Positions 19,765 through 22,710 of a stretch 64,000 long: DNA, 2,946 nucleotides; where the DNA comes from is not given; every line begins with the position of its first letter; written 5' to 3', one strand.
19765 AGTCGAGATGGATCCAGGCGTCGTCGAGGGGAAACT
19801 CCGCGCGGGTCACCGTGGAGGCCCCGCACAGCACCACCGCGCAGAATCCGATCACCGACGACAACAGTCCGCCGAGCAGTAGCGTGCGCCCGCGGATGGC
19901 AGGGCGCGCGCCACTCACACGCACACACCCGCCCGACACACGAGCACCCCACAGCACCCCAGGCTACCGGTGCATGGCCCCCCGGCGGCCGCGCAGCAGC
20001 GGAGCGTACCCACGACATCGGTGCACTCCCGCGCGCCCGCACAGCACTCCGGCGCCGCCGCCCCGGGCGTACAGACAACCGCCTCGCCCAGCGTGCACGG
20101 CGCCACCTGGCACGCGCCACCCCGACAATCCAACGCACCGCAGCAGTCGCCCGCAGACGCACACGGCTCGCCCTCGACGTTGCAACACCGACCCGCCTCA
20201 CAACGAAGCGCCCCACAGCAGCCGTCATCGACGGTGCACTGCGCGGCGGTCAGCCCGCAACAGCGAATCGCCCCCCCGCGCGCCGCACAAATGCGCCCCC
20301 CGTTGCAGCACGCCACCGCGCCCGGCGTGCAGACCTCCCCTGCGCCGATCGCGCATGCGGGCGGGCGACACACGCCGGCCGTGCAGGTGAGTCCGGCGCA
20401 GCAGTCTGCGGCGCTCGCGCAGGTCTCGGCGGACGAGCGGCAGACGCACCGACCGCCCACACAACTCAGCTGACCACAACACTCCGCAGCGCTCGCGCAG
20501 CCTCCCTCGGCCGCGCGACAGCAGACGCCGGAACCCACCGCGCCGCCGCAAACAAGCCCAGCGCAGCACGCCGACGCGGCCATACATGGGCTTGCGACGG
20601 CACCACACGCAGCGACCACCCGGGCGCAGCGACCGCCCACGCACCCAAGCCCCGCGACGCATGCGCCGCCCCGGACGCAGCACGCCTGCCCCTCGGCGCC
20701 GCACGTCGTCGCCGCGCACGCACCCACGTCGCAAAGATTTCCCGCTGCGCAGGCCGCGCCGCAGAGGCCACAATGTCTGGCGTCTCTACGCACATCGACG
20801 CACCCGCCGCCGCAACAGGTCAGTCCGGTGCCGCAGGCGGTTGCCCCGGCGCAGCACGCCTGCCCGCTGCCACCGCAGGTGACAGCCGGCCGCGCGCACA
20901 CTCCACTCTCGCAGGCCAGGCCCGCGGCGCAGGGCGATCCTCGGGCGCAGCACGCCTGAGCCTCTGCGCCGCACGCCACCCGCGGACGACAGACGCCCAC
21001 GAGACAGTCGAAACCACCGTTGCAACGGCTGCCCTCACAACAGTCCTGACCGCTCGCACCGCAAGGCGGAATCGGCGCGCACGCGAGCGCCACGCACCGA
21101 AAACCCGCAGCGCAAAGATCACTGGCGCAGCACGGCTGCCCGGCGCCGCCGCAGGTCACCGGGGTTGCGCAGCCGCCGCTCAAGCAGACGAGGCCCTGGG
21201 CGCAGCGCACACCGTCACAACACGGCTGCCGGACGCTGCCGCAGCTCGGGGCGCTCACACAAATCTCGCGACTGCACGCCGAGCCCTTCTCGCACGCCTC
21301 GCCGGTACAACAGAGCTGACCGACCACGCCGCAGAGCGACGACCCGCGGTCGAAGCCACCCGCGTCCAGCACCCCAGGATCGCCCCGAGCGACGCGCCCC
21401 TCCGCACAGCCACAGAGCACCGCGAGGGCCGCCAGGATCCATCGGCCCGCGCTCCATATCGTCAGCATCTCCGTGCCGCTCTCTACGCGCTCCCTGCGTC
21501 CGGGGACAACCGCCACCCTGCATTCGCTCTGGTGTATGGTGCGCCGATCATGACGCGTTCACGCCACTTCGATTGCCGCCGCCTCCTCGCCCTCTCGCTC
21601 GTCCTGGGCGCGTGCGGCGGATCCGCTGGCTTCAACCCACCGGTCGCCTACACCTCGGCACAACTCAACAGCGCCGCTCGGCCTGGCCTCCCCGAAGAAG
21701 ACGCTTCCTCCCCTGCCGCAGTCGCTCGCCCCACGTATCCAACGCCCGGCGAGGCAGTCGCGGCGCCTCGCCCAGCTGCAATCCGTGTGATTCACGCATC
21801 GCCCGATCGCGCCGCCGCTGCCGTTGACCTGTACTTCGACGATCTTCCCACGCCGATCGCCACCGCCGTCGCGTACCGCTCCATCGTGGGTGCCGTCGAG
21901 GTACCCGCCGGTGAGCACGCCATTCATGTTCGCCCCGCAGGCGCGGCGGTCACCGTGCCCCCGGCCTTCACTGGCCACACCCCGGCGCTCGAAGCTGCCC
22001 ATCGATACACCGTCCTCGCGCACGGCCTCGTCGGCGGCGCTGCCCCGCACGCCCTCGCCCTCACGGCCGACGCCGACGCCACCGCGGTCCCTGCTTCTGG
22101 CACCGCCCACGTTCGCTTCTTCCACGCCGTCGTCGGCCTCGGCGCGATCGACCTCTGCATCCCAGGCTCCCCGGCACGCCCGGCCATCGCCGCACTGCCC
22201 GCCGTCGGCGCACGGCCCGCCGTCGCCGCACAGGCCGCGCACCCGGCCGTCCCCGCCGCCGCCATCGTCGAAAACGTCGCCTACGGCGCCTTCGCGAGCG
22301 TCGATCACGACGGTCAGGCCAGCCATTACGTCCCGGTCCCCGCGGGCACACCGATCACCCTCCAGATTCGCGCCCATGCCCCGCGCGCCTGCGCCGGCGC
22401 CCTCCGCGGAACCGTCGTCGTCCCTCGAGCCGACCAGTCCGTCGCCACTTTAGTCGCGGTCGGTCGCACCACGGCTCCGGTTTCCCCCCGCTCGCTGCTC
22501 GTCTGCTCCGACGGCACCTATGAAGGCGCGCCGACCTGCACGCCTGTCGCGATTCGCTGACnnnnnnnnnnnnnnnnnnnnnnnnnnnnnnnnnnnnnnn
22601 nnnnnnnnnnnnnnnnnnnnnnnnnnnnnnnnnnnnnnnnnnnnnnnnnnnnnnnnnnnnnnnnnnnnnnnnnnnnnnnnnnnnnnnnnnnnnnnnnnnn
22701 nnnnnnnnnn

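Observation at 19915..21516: Lipoprotein built almost entirely from tandem knottin-like 6-Cys modules (about 98 Cys in 533 codons)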

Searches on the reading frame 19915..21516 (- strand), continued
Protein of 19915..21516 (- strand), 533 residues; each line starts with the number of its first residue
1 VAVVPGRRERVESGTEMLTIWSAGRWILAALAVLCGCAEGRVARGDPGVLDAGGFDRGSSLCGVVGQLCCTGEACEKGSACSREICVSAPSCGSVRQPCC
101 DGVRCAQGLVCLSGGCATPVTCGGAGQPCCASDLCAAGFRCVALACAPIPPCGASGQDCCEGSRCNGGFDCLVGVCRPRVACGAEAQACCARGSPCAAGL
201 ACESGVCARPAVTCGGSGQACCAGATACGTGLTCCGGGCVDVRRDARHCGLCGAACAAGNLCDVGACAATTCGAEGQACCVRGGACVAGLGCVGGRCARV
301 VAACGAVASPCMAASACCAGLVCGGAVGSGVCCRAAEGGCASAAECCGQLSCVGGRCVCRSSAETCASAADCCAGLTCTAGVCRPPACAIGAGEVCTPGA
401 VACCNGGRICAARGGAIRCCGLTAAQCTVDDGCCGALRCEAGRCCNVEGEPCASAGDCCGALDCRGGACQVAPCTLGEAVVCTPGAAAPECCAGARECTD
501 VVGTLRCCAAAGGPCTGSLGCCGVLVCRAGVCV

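Call 91: search_protein_families(library=pfam, proteins=[P0063, P0028, P0093, P0036, P0123, P0018, P0027, P0085, P0164, P0115], max_evalue=0.0001)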
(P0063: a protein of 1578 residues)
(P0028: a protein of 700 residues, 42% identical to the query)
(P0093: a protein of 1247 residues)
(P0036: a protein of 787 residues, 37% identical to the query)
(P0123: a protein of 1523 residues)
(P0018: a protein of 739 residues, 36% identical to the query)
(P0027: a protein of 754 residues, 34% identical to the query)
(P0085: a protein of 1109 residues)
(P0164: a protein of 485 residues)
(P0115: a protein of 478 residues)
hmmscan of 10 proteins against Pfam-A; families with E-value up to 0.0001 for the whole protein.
P0063 (1578 aa): 0 families

P0028 (700 aa): 2 families
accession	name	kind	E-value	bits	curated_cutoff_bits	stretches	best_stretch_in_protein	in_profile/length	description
PF04885.19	Stig1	-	6.5e-29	100.7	24.1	3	65-105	43-83/85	Stigma-specific STIG1-like protein family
PF13360.13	PQQ_2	-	3.7e-23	82.8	27.6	2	388-507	30-140/233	Outer membrane protein assembly factor BamB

P0093 (1247 aa): 0 families

P0036 (787 aa): 3 families
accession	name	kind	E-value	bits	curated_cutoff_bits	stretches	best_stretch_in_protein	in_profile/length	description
PF04885.19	Stig1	-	8.9e-33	113.1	24.1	0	127-167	43-83/85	Stigma-specific STIG1-like protein family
PF01839.29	FG-GAP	-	3.4e-09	36.8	22.1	0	556-580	2-26/37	FG-GAP repeat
PF13517.12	FG-GAP_3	-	1.2e-07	32.7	26.9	0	634-690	1-58/61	FG-GAP-like repeat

P0123 (1523 aa): 1 family
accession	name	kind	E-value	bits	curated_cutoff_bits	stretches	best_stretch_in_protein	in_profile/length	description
PF13385.13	Laminin_G_3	-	1.6e-43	148.9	27.6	2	662-808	3-150/151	Concanavalin A-like lectin/glucanases superfamily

P0018 (739 aa): 1 family
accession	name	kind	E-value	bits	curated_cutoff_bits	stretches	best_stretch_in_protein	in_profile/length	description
PF04885.19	Stig1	-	4e-35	120.6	24.1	4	266-314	35-83/85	Stigma-specific STIG1-like protein family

P0027 (754 aa): 0 families

P0085 (1109 aa): 2 families
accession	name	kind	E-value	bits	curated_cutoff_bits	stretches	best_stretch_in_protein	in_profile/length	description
PF01833.30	TIG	-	8.9e-28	96.6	20.9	2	178-244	4-72/84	IPT/TIG domain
PF23416.1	DUF7107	-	3.1e-11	43.8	24.6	0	380-422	2-46/48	Domain of unknown function (DUF7107)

P0164 (485 aa): 1 family
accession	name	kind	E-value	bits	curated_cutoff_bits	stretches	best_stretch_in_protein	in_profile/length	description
PF07676.18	PD40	-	1.4e-24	85.9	20.9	1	330-365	2-37/38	WD40-like Beta Propeller Repeat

P0115 (478 aa): 0 families

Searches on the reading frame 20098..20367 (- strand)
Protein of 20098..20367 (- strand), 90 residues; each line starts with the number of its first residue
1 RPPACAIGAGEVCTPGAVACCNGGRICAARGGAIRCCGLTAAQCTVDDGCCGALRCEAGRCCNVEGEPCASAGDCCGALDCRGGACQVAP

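Call 56: predict_structure(alignment_id=A4)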
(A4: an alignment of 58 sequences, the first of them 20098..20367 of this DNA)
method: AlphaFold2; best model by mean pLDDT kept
length: 90 residues; sequences in the alignment: 58
mean_pLDDT: 85.2   pTM: 0.69
mean pLDDT of the five models: 85.2, 84.9, 81.8, 81.7, 81.2
residues with pLDDT >= 90: 44; 70-90: 34; 50-70: 11; < 50: 1
segments of 3 or more residues with pLDDT < 50: none
pLDDT, mean of each block of 10 residues (from residue 1): 66 75 77 86 90 91 95 93 93
secondary structure, 60 per line:
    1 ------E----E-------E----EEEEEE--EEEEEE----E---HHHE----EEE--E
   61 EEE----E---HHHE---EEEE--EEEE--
elements in order: E25-30 E33-38 E55-57 E60-63 E79-82 E85-88

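Call 60: fold_search(model_id=the predicted structure, library=pdb)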
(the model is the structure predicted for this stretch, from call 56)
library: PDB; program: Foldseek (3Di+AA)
matches with E <= 10: 40; with E <= 0.001: 0
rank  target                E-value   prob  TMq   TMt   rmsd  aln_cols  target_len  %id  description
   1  6cei_MODEL_1_A        4.6e-01  0.90  0.27  0.71   2.2        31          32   45  Solution NMR Structure of Conotoxin GXIA from Conus geographus (released 2018-03-07)
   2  5irx_E                6.4e-01  0.28  0.27  0.32  13.4        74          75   23  Structure of TRPV1 in complex with DkTx and RTX, determined in lipid nanodisc (released 2016-05-25)
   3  5o57_MODEL_1_A        6.8e-01  0.35  0.29  0.27   6.6        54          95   24  Solution Structure of the N-terminal Region of Dkk4 (released 2018-06-13)
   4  1d1h_MODEL_1_A        7.2e-01  0.90  0.29  0.69   1.8        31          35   29  SOLUTION STRUCTURE OF HANATOXIN 1 (released 2000-09-20)
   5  7rz3_MODEL_1_A        9.4e-01  0.14  0.27  0.29   7.8        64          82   28  The solution structure of remipede double-ICK toxin phi-Xibalbin3-Xt3a (released 2022-08-31)
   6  1la4_MODEL_1_A        1.0e+00  0.85  0.30  0.71   1.4        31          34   32  Solution Structure of SGTx1 (released 2003-11-11)
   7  6cuc_MODEL_1_A        1.1e+00  0.18  0.28  0.32  13.4        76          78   22  Solution structure of double knot toxin (DkTx) (released 2019-03-27)
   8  3s2k_C                2.2e+00  0.14  0.28  0.32   6.6        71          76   22  Structural basis of Wnt signaling inhibition by Dickkopf binding to LRP5/6. (released 2011-11-02)
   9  2it8_MODEL_1_A        2.8e+00  0.44  0.23  0.68   0.6        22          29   45  Solution structure of a linear analog of the cyclic squash trypsin inhibitor MCoTI-II (released 2007-10-02)
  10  1mct_I                3.0e+00  0.20  0.24  0.72   3.0        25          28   36  THE REFINED 1.6 ANGSTROMS RESOLUTION CRYSTAL STRUCTURE OF THE COMPLEX FORMED BETWEEN PORCINE BETA-TRYPSIN AND MCTI-A,  (released 1994-01-31)
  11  5z5k_B                3.0e+00  0.18  0.29  0.39   7.1        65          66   18  Structure of the DCC-Draxin complex (released 2018-06-20)
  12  2gx1_MODEL_1_A        3.4e+00  0.15  0.26  0.66   1.2        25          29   40  Solution structure and alanine scan of a spider toxin that affects the activation of mammalian sodium channels (released 2006-12-05)
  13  7wrq_B                3.9e+00  0.05  0.19  0.12   5.1        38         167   34  Structure of Human IGF1/IGFBP3/ALS Ternary Complex (released 2022-08-10)
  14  8sem_MODEL_1_A        4.1e+00  0.21  0.26  0.56   3.1        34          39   29  Structural and functional characterisation of Tst2, a novel TRPV1 inhibitory peptide from the Australian sea a (released 2023-09-27)
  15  2n6r_MODEL_1_A        4.4e+00  0.09  0.18  0.21   2.0        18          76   39  NMR structure of spider toxin U4-hexatoxin-Hi1a (released 2016-08-31)
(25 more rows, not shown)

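Call 83: search_solved_structures(query=A4, max_evalue=10, show_alignments=2)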
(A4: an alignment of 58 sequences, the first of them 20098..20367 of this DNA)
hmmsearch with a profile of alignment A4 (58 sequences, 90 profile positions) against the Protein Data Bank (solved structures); distinct sequences matched with E-value up to 10: 26.
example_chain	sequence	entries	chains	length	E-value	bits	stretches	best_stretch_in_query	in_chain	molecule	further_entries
7rz3_A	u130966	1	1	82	0.0021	21.5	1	3-57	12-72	Xt3a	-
5o57_A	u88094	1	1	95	0.0035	20.8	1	7-66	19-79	Dickkopf-related protein 4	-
9x64_A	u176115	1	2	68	0.011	19.1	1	6-64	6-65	Dickkopf-related protein 4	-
5yxe_A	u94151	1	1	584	0.023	18.1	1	13-66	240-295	Serum albumin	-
6nk9_A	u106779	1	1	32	0.072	16.6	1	36-63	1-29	Aca Toxin 1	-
6xyh_A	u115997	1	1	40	0.073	16.5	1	5-28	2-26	AMS3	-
2gx1_A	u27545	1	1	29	0.078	16.4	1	36-61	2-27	Neurotoxin magi-5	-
8uwf_A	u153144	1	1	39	0.081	16.4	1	3-35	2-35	Pi-Hexatoxin-Hc1b_1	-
2n8f_A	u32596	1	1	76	0.085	16.3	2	3-57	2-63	spider toxin pi-hexatoxin-Hi1a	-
8cjr_C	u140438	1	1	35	0.086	16.3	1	36-58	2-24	Mu-theraphotoxin-Cg1a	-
1koz_A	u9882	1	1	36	0.088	16.3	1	5-30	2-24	Voltage-dependent Channel Inhibitor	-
8cjs_E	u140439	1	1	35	0.097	16.1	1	36-58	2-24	Mu-theraphotoxin-Cg1a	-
6xyi_A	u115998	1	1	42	0.099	16.1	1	5-27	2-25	AMS9.3.1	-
8cjt_A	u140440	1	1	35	0.11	16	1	36-58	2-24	Mu-theraphotoxin-Cg1a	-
8ciq_A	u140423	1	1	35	0.12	15.8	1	36-58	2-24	Mu-theraphotoxin-Cg1a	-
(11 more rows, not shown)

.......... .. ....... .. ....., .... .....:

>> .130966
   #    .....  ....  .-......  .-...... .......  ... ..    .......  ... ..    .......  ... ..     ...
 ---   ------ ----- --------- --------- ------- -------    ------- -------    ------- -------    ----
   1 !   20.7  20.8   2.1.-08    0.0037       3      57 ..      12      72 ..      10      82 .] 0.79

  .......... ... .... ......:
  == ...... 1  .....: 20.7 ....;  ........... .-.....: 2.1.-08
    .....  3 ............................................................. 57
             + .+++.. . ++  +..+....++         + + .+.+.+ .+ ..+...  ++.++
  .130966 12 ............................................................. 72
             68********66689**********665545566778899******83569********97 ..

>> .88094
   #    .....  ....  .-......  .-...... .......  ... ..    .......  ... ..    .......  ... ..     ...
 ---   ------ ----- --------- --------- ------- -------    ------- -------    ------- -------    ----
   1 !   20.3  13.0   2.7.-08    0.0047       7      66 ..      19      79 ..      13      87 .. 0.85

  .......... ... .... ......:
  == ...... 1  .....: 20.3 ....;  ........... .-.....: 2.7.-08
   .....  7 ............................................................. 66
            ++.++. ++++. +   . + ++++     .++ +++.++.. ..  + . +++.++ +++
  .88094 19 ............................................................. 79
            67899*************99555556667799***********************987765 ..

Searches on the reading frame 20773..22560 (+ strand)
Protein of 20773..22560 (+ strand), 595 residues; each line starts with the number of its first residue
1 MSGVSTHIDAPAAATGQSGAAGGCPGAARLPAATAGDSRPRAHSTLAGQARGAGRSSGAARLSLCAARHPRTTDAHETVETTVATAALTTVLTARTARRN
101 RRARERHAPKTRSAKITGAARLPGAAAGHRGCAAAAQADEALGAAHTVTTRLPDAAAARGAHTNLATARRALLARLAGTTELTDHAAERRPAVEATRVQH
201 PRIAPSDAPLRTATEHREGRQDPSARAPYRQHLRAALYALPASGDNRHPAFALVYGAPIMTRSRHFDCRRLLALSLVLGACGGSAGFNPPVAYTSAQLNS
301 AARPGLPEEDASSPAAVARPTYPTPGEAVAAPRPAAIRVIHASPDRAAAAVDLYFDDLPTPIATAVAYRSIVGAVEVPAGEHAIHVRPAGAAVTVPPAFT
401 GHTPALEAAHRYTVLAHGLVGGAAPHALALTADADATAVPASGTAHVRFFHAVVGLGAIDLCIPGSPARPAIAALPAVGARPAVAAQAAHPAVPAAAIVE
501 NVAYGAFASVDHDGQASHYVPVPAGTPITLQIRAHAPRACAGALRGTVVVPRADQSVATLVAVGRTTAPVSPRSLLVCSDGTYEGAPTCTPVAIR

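Call 4: search_protein_families(library=pfam, proteins=[window:20773-22560:+], max_evalue=1)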
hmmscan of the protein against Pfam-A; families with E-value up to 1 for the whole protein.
window:20773-22560:+ (595 aa): 1 family
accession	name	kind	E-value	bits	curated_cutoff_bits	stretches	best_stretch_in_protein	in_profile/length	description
PF14344.12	DUF4397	-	8.9e-18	65.4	30.6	1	335-461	1-118/119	Domain of unknown function (DUF4397)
